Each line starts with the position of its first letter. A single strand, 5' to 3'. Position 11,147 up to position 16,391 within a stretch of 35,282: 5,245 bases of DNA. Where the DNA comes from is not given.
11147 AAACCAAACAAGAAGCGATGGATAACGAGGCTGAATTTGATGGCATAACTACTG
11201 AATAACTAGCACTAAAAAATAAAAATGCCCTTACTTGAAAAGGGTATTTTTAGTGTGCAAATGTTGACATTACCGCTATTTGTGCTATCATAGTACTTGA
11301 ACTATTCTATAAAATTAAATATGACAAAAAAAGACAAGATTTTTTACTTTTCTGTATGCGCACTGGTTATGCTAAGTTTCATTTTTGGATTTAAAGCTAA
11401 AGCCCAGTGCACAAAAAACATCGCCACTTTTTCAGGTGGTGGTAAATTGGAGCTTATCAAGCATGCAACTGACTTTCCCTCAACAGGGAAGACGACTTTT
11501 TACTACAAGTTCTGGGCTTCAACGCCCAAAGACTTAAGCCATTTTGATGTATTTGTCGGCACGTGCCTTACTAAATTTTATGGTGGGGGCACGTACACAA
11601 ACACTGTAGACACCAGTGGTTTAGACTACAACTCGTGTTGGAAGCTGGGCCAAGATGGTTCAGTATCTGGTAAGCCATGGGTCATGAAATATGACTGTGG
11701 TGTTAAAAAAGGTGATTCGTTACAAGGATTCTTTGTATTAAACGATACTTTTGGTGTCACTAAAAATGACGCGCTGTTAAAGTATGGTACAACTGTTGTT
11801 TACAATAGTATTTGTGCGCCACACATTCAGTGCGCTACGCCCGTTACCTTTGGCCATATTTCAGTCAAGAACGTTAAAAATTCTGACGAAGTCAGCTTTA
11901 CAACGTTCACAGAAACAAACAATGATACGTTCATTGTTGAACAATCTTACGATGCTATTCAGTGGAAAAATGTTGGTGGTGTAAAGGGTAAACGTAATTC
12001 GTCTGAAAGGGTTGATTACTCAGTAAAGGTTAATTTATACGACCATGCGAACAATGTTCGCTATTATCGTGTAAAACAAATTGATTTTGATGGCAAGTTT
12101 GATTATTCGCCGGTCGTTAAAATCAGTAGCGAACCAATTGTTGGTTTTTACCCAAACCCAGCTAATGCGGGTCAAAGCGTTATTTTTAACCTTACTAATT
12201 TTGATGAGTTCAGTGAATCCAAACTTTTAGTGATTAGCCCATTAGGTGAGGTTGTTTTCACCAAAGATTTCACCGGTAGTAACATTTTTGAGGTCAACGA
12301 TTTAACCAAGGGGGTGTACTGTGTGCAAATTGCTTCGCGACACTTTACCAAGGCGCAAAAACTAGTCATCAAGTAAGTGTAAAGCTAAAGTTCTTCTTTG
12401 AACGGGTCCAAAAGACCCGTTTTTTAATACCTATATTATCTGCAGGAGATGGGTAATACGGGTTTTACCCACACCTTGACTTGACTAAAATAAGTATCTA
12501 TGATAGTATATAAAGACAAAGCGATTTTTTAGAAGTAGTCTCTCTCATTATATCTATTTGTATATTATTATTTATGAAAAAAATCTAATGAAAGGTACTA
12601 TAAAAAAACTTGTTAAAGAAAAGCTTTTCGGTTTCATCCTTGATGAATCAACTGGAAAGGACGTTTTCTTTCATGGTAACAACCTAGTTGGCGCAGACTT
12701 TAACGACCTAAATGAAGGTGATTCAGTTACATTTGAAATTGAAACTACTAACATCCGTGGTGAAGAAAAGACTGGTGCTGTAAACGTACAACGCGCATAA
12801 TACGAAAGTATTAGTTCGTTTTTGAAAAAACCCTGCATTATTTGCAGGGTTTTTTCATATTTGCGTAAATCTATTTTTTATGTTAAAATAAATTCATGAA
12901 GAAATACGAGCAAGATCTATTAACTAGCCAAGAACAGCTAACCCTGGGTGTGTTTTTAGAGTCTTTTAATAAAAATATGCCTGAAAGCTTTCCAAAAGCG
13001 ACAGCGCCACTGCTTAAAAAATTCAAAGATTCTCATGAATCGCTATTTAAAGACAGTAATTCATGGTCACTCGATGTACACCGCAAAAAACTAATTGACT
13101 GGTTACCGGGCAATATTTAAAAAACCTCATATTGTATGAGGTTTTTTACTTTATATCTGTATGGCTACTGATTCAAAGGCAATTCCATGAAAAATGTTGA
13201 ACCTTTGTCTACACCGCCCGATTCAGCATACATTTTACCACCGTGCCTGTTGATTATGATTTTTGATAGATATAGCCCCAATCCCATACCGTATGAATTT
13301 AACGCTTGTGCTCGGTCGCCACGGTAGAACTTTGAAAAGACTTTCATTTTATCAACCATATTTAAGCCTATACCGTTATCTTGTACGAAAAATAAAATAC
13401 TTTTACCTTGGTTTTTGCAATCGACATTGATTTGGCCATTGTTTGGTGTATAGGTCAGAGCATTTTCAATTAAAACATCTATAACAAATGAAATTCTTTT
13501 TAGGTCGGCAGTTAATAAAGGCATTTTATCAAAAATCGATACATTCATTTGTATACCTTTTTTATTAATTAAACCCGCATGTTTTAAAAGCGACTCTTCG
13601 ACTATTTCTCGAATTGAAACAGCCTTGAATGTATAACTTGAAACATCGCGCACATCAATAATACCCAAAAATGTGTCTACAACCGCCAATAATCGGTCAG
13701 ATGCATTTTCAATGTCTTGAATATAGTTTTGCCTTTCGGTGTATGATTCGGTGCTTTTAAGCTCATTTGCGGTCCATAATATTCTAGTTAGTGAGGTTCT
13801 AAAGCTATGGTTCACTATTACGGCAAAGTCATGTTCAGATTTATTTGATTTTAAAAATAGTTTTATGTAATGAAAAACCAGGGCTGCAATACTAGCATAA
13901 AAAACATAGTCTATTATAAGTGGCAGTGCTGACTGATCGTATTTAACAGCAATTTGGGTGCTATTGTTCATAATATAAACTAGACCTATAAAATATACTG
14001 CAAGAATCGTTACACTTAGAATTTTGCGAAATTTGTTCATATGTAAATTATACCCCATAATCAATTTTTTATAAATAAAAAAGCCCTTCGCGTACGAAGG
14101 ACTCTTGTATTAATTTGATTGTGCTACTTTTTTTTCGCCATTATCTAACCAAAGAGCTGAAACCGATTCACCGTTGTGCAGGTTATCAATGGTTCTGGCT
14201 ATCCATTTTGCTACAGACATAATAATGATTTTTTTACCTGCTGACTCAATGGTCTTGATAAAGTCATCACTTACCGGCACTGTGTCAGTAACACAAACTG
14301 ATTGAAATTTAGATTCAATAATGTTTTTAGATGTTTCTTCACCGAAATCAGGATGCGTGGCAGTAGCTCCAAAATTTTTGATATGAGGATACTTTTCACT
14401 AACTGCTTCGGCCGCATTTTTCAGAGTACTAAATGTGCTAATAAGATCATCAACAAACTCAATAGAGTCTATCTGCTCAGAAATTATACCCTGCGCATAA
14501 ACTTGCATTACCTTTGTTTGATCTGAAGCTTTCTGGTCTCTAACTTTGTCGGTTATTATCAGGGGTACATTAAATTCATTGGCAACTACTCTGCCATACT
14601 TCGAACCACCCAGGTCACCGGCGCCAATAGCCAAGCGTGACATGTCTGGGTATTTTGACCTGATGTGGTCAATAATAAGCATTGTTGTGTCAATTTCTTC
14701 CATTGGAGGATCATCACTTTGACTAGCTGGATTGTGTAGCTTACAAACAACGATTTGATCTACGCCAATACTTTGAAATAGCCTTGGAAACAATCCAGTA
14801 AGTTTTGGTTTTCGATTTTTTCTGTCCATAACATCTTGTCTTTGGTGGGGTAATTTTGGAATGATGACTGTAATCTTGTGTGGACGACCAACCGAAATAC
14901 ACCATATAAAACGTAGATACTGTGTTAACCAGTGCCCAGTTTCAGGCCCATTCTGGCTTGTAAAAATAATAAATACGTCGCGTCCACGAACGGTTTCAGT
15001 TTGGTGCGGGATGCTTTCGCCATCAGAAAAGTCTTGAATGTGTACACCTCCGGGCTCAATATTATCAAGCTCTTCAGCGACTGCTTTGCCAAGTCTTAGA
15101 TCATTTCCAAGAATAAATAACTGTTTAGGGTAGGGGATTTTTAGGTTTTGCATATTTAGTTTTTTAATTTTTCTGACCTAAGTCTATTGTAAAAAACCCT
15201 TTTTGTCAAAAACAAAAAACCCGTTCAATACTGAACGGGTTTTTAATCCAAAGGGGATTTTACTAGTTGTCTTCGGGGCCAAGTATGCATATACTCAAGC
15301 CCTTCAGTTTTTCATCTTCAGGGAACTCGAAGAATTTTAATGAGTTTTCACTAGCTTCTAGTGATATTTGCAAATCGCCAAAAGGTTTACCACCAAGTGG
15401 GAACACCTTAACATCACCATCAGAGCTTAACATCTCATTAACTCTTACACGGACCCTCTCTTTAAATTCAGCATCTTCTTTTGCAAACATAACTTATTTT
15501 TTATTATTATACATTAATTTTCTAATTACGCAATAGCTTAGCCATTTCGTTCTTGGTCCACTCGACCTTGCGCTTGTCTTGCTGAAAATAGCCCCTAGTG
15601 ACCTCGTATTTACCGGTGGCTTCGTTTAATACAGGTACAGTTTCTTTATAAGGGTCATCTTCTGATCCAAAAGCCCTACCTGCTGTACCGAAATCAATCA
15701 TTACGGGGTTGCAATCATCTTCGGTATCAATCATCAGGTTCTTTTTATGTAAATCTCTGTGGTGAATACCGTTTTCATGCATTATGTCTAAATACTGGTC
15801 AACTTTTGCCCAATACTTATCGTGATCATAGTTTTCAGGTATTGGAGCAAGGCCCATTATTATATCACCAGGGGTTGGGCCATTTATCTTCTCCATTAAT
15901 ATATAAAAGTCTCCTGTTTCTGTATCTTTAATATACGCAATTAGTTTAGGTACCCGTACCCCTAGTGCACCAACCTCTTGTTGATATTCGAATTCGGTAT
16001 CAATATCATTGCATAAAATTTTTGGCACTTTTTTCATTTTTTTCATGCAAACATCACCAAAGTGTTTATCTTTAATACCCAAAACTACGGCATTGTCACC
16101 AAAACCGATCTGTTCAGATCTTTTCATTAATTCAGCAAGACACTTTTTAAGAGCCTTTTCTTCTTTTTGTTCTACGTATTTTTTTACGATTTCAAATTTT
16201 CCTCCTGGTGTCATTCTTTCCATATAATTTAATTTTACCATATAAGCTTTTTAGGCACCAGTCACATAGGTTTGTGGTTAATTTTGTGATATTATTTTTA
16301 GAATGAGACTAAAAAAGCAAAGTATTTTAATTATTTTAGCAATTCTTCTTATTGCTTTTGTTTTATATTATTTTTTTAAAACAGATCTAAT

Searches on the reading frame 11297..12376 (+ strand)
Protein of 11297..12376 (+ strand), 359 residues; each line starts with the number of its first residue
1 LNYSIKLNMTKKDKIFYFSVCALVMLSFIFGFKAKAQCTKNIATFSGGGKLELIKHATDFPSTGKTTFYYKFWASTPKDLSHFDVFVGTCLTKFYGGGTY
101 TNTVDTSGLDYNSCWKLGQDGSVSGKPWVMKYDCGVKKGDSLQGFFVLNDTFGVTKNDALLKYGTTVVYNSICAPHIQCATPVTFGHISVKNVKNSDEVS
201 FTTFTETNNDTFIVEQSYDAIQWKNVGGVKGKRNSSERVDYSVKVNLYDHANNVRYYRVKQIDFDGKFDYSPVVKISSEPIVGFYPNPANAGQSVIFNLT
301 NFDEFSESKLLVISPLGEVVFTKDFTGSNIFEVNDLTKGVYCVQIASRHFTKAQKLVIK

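Call 8: search_protein_families(library=pfam, proteins=[window:11297-12376:+], max_evalue=0.01)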
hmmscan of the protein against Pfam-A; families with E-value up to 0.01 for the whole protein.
window:11297-12376:+ (359 aa): 2 families
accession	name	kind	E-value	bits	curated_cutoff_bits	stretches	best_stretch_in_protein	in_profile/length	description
PF18962.6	Por_Secre_tail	-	9e-08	32.7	27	1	285-358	2-75/75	Secretion system C-terminal sorting domain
PF14054.11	DUF4249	-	0.0019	18.3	28.5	1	209-305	100-179/269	Domain of unknown function (DUF4249)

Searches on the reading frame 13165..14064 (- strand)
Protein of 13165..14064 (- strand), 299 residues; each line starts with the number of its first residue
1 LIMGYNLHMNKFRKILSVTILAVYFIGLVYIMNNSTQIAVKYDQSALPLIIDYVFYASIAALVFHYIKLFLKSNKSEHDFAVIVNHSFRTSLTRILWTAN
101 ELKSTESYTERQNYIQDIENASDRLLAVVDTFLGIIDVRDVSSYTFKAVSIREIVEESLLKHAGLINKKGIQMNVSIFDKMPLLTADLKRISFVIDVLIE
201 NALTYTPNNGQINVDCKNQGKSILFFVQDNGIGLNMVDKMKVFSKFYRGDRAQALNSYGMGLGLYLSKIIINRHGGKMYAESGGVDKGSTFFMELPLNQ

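Call 8: search_protein_families(library=pfam, proteins=[window:13165-14064:-], max_evalue=0.01)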
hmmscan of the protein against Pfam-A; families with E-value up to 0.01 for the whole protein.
window:13165-14064:- (299 aa): 3 families
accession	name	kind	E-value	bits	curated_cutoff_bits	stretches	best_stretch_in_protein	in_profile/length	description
PF02518.31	HATPase_c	-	2.1e-18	67.2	26.4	1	187-298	2-110/111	Histidine kinase-, DNA gyrase B-, and HSP90-like ATPase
PF00512.31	HisKA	-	1.8e-05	25.1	26.9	1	80-133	5-58/66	His Kinase A (phospho-acceptor) domain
PF24095.1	DUF7378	-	0.0049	17.2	27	1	17-72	24-79/144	Domain of unknown function (DUF7378)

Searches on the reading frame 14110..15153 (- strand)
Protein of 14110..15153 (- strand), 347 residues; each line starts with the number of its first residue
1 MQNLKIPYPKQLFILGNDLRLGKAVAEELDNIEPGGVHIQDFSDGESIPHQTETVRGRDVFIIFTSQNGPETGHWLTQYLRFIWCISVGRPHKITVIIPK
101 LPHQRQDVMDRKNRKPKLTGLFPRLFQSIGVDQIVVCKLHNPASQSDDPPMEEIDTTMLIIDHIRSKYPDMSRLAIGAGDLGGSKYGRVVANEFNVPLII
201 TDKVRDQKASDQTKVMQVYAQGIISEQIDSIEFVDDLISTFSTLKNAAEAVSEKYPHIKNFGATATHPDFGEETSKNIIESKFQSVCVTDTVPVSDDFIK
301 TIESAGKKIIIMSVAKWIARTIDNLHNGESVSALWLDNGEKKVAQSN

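Call 8: search_protein_families(library=pfam, proteins=[window:14110-15153:-], max_evalue=0.01)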
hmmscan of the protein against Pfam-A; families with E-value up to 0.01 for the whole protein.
window:14110-15153:- (347 aa): 3 families
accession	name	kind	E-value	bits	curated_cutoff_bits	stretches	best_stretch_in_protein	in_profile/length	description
PF13793.12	Pribosyltran_N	-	1.6e-14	54.2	25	1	12-130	3-117/117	N-terminal domain of ribose phosphate pyrophosphokinase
PF14572.12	Pribosyl_synth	-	7.9e-09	36.2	27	1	233-335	88-183/184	Phosphoribosyl synthetase-associated domain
PF00156.33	Pribosyltran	-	0.0059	16.4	26.3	0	182-258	39-117/158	Phosphoribosyl transferase domain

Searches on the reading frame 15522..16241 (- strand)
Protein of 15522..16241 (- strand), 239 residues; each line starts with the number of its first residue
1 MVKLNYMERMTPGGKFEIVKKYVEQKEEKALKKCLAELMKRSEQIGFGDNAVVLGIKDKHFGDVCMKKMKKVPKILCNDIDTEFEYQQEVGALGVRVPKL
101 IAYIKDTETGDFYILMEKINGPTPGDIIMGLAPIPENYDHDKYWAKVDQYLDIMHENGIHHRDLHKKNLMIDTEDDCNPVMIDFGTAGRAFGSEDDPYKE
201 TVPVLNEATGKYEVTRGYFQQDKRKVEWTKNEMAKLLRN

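Call 8: search_protein_families(library=pfam, proteins=[window:15522-16241:-], max_evalue=0.01)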
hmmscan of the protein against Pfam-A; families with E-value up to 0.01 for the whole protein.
window:15522-16241:- (239 aa): 5 families
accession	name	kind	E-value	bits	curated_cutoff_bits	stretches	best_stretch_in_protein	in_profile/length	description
PF00069.31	Pkinase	-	1.4e-14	54.5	31.7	1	40-194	2-152/263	Protein kinase domain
PF01636.29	APH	-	1.2e-08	35.5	23.2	1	141-189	151-199/239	Phosphotransferase enzyme family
PF06293.20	Kdo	-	2.5e-07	30.8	21.3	1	80-189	58-171/207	Lipopolysaccharide kinase (Kdo/WaaP) family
PF01163.29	RIO1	-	0.0002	21.4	22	1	80-185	55-149/187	RIO domain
PF03109.22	ABC1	-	0.0092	15.6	22.9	0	148-191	177-218/244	ABC1 atypical kinase-like domain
